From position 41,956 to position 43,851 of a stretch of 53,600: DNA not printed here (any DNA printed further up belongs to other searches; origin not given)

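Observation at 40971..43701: Two Schlafen-core (AlbA_2) genes embedded between mod and res: a possible PrrC-like second line of defence guarded by the R-M enzyme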

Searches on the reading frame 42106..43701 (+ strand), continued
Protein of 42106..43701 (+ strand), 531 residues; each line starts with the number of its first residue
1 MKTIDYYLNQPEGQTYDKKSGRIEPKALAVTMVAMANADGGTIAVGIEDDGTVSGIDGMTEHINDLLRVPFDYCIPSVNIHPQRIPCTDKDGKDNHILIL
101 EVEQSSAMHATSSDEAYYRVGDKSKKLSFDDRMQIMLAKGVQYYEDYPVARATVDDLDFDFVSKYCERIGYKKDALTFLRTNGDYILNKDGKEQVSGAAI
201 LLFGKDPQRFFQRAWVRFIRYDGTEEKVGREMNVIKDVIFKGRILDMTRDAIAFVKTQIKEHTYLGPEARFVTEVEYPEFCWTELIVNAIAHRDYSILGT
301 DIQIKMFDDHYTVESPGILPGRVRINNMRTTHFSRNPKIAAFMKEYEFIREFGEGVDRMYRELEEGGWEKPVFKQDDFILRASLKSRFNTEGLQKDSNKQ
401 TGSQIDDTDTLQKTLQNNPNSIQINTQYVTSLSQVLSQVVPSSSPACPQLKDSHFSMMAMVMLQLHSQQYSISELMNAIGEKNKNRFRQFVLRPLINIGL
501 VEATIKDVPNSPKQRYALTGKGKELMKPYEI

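Call 89: find_encoding_contigs(protein=P0149, flank=7000, max_places=2)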
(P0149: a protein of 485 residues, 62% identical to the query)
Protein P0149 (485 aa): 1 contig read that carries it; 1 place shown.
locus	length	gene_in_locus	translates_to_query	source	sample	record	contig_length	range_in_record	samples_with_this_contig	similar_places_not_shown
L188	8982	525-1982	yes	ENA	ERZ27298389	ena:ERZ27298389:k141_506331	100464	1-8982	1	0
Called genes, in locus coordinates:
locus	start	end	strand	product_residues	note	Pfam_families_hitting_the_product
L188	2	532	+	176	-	?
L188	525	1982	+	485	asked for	PF04326:SLFN_AlbA_2, PF13749:HATPase_c_4, PF13412:HTH_24 (weak)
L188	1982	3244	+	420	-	PF01420:Methylase_S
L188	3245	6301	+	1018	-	PF04313:HSDR_N, PF04851:ResIII, PF00270:DEAD (weak), PF18766:SWI2_SNF2, PF22679:T1R_D3-like, PF11867:T1RH-like_C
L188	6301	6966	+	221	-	PF01863:YgjP-like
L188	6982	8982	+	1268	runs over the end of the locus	PF00754:F5_F8_type_C, PF22633:F5_F8_type_C_2, PF00703:Glyco_hydro_2 (faint), PF02837:Glyco_hydro_2_N, PF22666:Glyco_hydro_2_N2, PF17753:Ig_mannosidase (faint), PF18368:Ig_GlcNase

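Call 90: find_encoding_contigs(protein=P0183, flank=7000, max_places=3)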
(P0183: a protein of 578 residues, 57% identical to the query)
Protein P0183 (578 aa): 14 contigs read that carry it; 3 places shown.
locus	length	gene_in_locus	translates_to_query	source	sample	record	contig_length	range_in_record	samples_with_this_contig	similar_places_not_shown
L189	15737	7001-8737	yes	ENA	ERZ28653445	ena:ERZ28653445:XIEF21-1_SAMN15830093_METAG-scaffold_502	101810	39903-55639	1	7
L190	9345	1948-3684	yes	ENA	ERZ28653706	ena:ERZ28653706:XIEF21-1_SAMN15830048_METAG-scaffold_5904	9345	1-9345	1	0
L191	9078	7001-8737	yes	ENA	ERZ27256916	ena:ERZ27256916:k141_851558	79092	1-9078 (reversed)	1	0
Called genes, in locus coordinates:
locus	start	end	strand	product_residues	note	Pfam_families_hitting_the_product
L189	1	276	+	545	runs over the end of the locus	PF00595:PDZ, PF13180:PDZ_2, PF17820:PDZ_6, PF03572:Peptidase_S41, PF28547:CHD_PDZ-protease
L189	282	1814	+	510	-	PF04932:Wzy_C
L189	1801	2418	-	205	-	PF01300:Sua5_yciO_yrdC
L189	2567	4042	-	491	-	PF02784:Orn_Arg_deC_N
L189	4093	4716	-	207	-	PF23598:LRR_14 (weak), PF00560:LRR_1 (faint), PF23598:LRR_14, PF13855:LRR_8 (weak)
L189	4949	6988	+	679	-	PF12161:HsdM_N, PF02384:N6_Mtase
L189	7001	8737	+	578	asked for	PF04326:SLFN_AlbA_2, PF13749:HATPase_c_4, PF01047:MarR (faint), PF12802:MarR_2 (faint), PF01978:TrmB (faint), PF13545:HTH_Crp_2 (faint), PF13412:HTH_24 (weak)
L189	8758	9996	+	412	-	PF01420:Methylase_S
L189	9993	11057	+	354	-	PF00069:Pkinase, PF07714:PK_Tyr_Ser-Thr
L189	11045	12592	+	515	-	PF23914:TPR_CcmH_CycH (faint), PF07719:TPR_2 (faint), PF13181:TPR_8 (faint)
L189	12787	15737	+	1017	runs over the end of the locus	PF04313:HSDR_N, PF04851:ResIII, PF00270:DEAD (weak), PF18766:SWI2_SNF2, PF22679:T1R_D3-like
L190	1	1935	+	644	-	?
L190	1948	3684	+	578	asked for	PF04326:SLFN_AlbA_2, PF13749:HATPase_c_4, PF01047:MarR (faint), PF12802:MarR_2 (faint), PF01978:TrmB (faint), PF13545:HTH_Crp_2 (faint), PF13412:HTH_24 (weak)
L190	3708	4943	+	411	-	PF01420:Methylase_S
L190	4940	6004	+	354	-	PF00069:Pkinase, PF07714:PK_Tyr_Ser-Thr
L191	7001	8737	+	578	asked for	PF04326:SLFN_AlbA_2, PF13749:HATPase_c_4, PF01047:MarR (faint), PF12802:MarR_2 (faint), PF01978:TrmB (faint), PF13545:HTH_Crp_2 (faint), PF13412:HTH_24 (weak)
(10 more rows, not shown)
